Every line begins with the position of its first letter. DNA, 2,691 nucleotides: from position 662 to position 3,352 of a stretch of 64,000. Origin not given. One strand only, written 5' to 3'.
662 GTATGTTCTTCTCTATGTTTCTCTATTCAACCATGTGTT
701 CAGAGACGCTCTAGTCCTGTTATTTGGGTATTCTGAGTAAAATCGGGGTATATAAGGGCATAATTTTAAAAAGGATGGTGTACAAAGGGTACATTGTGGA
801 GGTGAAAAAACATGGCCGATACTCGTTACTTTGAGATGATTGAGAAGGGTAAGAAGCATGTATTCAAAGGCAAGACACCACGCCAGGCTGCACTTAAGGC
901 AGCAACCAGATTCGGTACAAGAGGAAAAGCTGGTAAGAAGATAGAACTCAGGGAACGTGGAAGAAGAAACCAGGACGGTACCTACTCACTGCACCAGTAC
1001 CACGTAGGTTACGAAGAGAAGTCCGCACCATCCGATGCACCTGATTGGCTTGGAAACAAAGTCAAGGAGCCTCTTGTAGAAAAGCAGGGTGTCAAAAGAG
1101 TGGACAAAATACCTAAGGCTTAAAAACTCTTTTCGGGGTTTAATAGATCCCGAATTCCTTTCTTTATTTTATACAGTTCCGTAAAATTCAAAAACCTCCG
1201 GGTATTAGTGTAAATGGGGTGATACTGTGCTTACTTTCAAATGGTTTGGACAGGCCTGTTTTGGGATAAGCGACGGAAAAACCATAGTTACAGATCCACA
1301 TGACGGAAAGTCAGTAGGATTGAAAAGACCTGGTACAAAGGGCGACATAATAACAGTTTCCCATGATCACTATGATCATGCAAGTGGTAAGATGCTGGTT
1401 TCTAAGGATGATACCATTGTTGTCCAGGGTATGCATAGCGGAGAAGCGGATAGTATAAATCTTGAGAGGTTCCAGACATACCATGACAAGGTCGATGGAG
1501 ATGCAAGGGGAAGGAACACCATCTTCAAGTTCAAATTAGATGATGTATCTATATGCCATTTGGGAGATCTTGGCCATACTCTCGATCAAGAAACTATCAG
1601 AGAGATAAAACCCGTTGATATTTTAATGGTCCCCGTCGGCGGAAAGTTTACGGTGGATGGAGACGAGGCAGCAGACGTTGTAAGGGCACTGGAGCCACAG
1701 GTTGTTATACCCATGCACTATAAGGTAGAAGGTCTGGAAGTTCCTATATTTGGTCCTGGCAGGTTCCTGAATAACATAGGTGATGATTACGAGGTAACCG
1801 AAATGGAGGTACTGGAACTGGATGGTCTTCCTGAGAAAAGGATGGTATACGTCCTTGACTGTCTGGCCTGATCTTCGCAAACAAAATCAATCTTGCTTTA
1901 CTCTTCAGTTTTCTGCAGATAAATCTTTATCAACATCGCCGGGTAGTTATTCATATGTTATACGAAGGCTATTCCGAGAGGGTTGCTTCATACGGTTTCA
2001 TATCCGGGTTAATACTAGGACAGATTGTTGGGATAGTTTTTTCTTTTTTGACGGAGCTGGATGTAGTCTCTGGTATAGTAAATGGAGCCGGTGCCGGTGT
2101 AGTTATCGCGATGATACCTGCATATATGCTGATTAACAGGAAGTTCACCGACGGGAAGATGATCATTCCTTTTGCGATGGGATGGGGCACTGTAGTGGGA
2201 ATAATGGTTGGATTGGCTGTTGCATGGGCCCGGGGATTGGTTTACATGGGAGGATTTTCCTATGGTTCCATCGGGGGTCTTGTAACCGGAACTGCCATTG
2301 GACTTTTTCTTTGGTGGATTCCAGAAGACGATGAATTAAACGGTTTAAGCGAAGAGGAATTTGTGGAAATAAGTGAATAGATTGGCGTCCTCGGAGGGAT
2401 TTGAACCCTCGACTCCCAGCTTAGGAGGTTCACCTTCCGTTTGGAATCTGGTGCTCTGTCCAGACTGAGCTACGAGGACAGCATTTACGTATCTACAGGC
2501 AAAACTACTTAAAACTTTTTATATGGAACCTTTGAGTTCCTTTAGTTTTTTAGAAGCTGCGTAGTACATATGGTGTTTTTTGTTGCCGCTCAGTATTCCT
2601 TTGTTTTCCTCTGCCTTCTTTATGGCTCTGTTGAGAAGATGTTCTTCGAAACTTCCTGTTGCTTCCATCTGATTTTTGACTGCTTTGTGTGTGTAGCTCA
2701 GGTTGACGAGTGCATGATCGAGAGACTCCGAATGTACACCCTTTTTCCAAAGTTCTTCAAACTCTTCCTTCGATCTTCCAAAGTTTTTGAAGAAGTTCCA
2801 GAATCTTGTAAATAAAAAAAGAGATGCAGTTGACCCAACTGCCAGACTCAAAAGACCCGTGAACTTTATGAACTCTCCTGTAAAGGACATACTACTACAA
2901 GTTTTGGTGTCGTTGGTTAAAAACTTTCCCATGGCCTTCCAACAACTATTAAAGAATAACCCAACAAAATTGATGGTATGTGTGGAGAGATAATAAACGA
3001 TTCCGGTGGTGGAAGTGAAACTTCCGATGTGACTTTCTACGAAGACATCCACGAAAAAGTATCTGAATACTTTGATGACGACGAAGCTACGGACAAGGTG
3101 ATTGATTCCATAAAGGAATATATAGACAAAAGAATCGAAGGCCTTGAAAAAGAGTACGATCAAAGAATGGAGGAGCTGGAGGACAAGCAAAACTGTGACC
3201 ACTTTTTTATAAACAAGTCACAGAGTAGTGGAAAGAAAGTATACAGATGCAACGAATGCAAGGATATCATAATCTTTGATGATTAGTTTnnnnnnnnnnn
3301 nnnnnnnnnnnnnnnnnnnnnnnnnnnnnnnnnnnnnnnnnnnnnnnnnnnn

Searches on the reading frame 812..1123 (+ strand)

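Call 32: search_protein_families(library=pfam, proteins=[window:812-1123:+], max_evalue=0.0001)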
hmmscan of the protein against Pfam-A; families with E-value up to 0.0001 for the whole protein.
window:812-1123:+ (103 aa): 1 family
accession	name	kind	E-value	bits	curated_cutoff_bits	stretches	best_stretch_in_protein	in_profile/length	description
PF05854.16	MC1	-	2.9e-18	66.4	23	1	4-98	2-96/96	Non-histone chromosomal protein MC1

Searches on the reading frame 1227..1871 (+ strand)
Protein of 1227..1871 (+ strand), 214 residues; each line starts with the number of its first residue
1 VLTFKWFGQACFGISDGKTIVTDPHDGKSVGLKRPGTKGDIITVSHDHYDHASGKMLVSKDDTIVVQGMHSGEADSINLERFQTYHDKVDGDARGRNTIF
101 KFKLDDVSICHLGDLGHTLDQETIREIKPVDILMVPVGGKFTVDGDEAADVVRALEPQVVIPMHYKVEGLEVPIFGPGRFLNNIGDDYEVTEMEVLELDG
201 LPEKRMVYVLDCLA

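Call 32: search_protein_families(library=pfam, proteins=[window:1227-1871:+], max_evalue=0.0001)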
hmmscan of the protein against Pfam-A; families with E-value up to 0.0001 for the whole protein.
window:1227-1871:+ (214 aa): 2 families
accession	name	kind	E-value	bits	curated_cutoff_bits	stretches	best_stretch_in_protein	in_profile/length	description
PF13483.12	Lactamase_B_3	-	7.3e-47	159.8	24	1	4-164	2-160/160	Beta-lactamase superfamily domain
PF12706.13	Lactamase_B_2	-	8.7e-11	42.2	27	1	80-165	106-200/200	Beta-lactamase superfamily domain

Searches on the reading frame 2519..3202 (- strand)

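Call 32: search_protein_families(library=pfam, proteins=[window:2519-3202:-], max_evalue=0.0001)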
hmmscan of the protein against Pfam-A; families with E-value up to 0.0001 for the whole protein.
window:2519-3202:- (227 aa): 0 families

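Call 36: search_protein_families(library=pfam, proteins=[window:2519-3202:-], max_evalue=0.01)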
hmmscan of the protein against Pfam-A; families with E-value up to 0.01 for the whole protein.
window:2519-3202:- (227 aa): 1 family
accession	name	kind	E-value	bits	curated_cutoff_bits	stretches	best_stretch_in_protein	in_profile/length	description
PF08397.16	IMD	-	0.0076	16.2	26.2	0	158-213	53-109/219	IRSp53/MIM homology domain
